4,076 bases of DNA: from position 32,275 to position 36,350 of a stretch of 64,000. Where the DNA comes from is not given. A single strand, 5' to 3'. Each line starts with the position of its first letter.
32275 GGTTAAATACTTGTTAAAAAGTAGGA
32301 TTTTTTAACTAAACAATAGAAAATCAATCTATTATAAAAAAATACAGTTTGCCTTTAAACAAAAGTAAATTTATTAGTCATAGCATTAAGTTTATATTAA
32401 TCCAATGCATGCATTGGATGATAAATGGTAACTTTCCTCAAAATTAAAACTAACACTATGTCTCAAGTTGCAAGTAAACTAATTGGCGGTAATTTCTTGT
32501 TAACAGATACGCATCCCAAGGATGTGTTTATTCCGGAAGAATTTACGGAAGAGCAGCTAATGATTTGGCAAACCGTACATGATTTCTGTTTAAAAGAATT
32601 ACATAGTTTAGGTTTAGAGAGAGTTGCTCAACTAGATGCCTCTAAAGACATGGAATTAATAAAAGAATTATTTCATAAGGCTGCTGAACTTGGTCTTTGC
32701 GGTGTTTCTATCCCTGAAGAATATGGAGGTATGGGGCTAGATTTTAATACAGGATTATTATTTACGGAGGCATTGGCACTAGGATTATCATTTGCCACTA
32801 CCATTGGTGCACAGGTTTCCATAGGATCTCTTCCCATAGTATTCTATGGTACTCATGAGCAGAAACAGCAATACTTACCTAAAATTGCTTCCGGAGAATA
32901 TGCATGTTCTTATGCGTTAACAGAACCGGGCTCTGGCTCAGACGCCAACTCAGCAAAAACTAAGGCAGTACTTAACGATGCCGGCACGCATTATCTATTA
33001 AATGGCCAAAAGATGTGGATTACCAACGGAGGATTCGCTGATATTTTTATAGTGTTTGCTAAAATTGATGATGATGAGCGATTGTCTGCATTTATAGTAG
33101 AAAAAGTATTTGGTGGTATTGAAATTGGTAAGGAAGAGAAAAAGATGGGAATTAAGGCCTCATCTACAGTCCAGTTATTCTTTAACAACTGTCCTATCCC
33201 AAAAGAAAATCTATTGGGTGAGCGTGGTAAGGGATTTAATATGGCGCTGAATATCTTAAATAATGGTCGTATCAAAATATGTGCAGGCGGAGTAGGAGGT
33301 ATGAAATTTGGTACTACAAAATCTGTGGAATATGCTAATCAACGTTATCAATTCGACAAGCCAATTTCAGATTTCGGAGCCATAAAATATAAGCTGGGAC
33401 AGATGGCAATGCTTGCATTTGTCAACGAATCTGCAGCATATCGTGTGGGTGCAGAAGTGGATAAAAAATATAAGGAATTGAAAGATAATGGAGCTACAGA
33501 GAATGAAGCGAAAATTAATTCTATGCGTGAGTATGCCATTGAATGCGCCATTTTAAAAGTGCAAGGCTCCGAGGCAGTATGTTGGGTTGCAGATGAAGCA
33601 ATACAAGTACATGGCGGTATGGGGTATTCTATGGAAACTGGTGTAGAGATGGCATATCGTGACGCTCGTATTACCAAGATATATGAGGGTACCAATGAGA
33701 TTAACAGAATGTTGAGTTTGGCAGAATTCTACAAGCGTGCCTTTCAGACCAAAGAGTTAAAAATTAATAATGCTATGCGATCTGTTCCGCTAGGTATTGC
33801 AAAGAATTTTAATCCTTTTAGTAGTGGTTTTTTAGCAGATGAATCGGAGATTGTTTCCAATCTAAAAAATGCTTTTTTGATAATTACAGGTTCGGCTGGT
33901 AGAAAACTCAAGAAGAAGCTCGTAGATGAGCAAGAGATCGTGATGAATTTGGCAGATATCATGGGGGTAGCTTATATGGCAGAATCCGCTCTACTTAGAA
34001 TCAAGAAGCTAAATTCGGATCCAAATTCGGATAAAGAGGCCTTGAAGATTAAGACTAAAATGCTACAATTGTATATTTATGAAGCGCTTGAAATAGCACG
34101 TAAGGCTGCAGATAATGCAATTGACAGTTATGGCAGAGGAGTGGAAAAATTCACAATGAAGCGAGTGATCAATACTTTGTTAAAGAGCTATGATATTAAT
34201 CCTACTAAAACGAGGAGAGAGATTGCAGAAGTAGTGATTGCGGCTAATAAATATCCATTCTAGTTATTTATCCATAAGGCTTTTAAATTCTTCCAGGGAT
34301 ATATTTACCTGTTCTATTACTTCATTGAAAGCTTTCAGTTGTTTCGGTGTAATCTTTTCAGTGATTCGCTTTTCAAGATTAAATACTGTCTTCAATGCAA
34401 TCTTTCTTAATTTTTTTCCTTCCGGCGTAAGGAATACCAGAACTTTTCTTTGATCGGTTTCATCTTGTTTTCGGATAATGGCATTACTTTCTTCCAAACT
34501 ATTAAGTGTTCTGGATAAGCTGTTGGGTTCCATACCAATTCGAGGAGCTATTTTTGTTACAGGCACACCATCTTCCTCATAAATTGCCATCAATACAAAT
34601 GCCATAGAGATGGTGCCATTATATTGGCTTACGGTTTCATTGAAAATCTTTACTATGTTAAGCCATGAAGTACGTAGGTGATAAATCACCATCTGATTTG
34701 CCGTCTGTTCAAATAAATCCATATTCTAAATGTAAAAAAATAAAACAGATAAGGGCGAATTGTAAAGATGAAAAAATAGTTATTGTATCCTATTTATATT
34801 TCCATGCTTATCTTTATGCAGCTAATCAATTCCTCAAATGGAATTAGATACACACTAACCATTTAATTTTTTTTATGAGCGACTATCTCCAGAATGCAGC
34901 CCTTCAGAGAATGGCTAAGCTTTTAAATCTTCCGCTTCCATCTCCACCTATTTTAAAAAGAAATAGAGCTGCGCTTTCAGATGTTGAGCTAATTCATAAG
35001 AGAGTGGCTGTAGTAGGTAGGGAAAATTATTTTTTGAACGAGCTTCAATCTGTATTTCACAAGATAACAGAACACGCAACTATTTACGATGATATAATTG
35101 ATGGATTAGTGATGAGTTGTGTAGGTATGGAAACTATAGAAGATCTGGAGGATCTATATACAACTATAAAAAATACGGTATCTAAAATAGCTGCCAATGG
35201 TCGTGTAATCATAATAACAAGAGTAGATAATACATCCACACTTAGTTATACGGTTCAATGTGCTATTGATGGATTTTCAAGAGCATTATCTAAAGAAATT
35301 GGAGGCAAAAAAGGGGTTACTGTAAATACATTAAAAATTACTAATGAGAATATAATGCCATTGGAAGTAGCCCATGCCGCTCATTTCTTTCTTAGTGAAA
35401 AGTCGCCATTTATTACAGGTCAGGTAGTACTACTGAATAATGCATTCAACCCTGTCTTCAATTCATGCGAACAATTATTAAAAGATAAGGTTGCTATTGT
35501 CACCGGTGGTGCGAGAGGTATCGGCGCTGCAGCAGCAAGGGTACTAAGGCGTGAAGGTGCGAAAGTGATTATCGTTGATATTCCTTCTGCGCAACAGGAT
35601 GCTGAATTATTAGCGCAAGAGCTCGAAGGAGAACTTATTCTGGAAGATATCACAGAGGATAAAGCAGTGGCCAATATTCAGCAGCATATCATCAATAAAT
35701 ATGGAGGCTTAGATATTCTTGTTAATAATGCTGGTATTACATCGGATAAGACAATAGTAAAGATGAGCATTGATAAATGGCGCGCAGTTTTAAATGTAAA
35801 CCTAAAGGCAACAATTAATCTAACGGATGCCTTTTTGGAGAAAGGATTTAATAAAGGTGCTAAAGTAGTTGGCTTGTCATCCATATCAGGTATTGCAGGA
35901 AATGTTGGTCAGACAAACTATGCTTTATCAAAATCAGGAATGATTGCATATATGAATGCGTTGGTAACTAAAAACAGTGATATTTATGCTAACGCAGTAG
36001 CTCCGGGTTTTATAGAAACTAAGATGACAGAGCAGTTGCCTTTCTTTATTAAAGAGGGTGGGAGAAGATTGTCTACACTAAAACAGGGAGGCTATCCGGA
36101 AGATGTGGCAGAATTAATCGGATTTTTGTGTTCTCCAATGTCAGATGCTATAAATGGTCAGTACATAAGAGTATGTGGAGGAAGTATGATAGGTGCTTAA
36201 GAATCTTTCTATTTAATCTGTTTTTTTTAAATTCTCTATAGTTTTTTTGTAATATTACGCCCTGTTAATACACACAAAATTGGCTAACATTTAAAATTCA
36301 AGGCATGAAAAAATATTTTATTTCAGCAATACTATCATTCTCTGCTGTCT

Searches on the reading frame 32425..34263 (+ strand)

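Call 65: search_protein_families(library=pfam, proteins=[window:32425-34263:+], max_evalue=0.00001)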
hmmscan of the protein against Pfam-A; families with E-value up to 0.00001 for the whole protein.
window:32425-34263:+ (612 aa): 6 families
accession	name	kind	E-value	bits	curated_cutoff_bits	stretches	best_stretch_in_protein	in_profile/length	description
PF00441.29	Acyl-CoA_dh_1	-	9.1e-34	117.2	22.4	1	268-430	1-144/150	Acyl-CoA dehydrogenase, C-terminal domain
PF02771.21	Acyl-CoA_dh_N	-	4.7e-28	98.3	22.9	1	41-158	1-113/113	Acyl-CoA dehydrogenase, N-terminal domain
PF02770.24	Acyl-CoA_dh_M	-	3.7e-23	82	33.3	1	163-256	2-97/97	Acyl-CoA dehydrogenase, middle domain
PF21263.2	Acyl-CoA-dh_C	-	1.7e-19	70.4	27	1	479-575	1-87/96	Acyl-CoA dehydrogenase, C-terminal domain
PF22924.1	ACOX_C_alpha1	-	3.8e-12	46.8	27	1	280-426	6-159/169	Acyl-CoA oxidase, C-alpha1 domain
PF08028.16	Acyl-CoA_dh_2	-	1.8e-06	28.7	22.7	1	300-424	18-133/134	Acyl-CoA dehydrogenase, C-terminal domain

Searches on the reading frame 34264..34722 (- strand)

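Call 65: search_protein_families(library=pfam, proteins=[window:34264-34722:-], max_evalue=0.00001)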
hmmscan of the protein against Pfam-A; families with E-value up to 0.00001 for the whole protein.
window:34264-34722:- (152 aa): 3 families
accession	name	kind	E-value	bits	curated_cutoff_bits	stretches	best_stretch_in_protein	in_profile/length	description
PF01047.28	MarR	-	1.6e-11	44.4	24.6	1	41-94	6-59/59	MarR family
PF22381.2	Staph_reg_Sar_Rot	-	5.4e-09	36.5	27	1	25-105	1-81/85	Transcriptional regulator SarA/Rot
PF12802.13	MarR_2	-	1.6e-06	28.6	27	1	43-92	10-60/61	MarR family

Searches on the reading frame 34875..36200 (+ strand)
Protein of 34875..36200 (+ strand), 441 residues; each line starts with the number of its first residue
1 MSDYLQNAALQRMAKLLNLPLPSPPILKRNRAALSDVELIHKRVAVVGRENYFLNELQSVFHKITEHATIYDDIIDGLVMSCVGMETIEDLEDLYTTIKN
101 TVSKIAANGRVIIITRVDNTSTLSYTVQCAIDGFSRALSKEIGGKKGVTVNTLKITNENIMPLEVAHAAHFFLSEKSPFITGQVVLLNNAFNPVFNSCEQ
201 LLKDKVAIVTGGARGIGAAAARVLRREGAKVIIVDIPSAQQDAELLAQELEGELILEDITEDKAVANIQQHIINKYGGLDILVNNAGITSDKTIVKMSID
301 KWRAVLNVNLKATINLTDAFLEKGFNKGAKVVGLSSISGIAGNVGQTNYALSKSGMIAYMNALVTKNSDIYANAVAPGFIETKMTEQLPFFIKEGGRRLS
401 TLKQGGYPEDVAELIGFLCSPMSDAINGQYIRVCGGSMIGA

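Call 65: search_protein_families(library=pfam, proteins=[window:34875-36200:+], max_evalue=0.00001)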
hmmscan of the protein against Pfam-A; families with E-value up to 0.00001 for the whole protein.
window:34875-36200:+ (441 aa): 4 families
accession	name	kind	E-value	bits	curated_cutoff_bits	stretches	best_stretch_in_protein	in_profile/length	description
PF13561.12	adh_short_C2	-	2.1e-52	178.5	27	1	213-436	3-234/236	Enoyl-(Acyl carrier protein) reductase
PF00106.31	adh_short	-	4e-40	137.8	26.6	1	205-388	1-190/195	short chain dehydrogenase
PF08659.16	KR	-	4.4e-19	69.5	22.6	1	208-365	4-161/180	KR domain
PF01370.27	Epimerase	-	2e-06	27.8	20.9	1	208-346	2-124/240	NAD dependent epimerase/dehydratase family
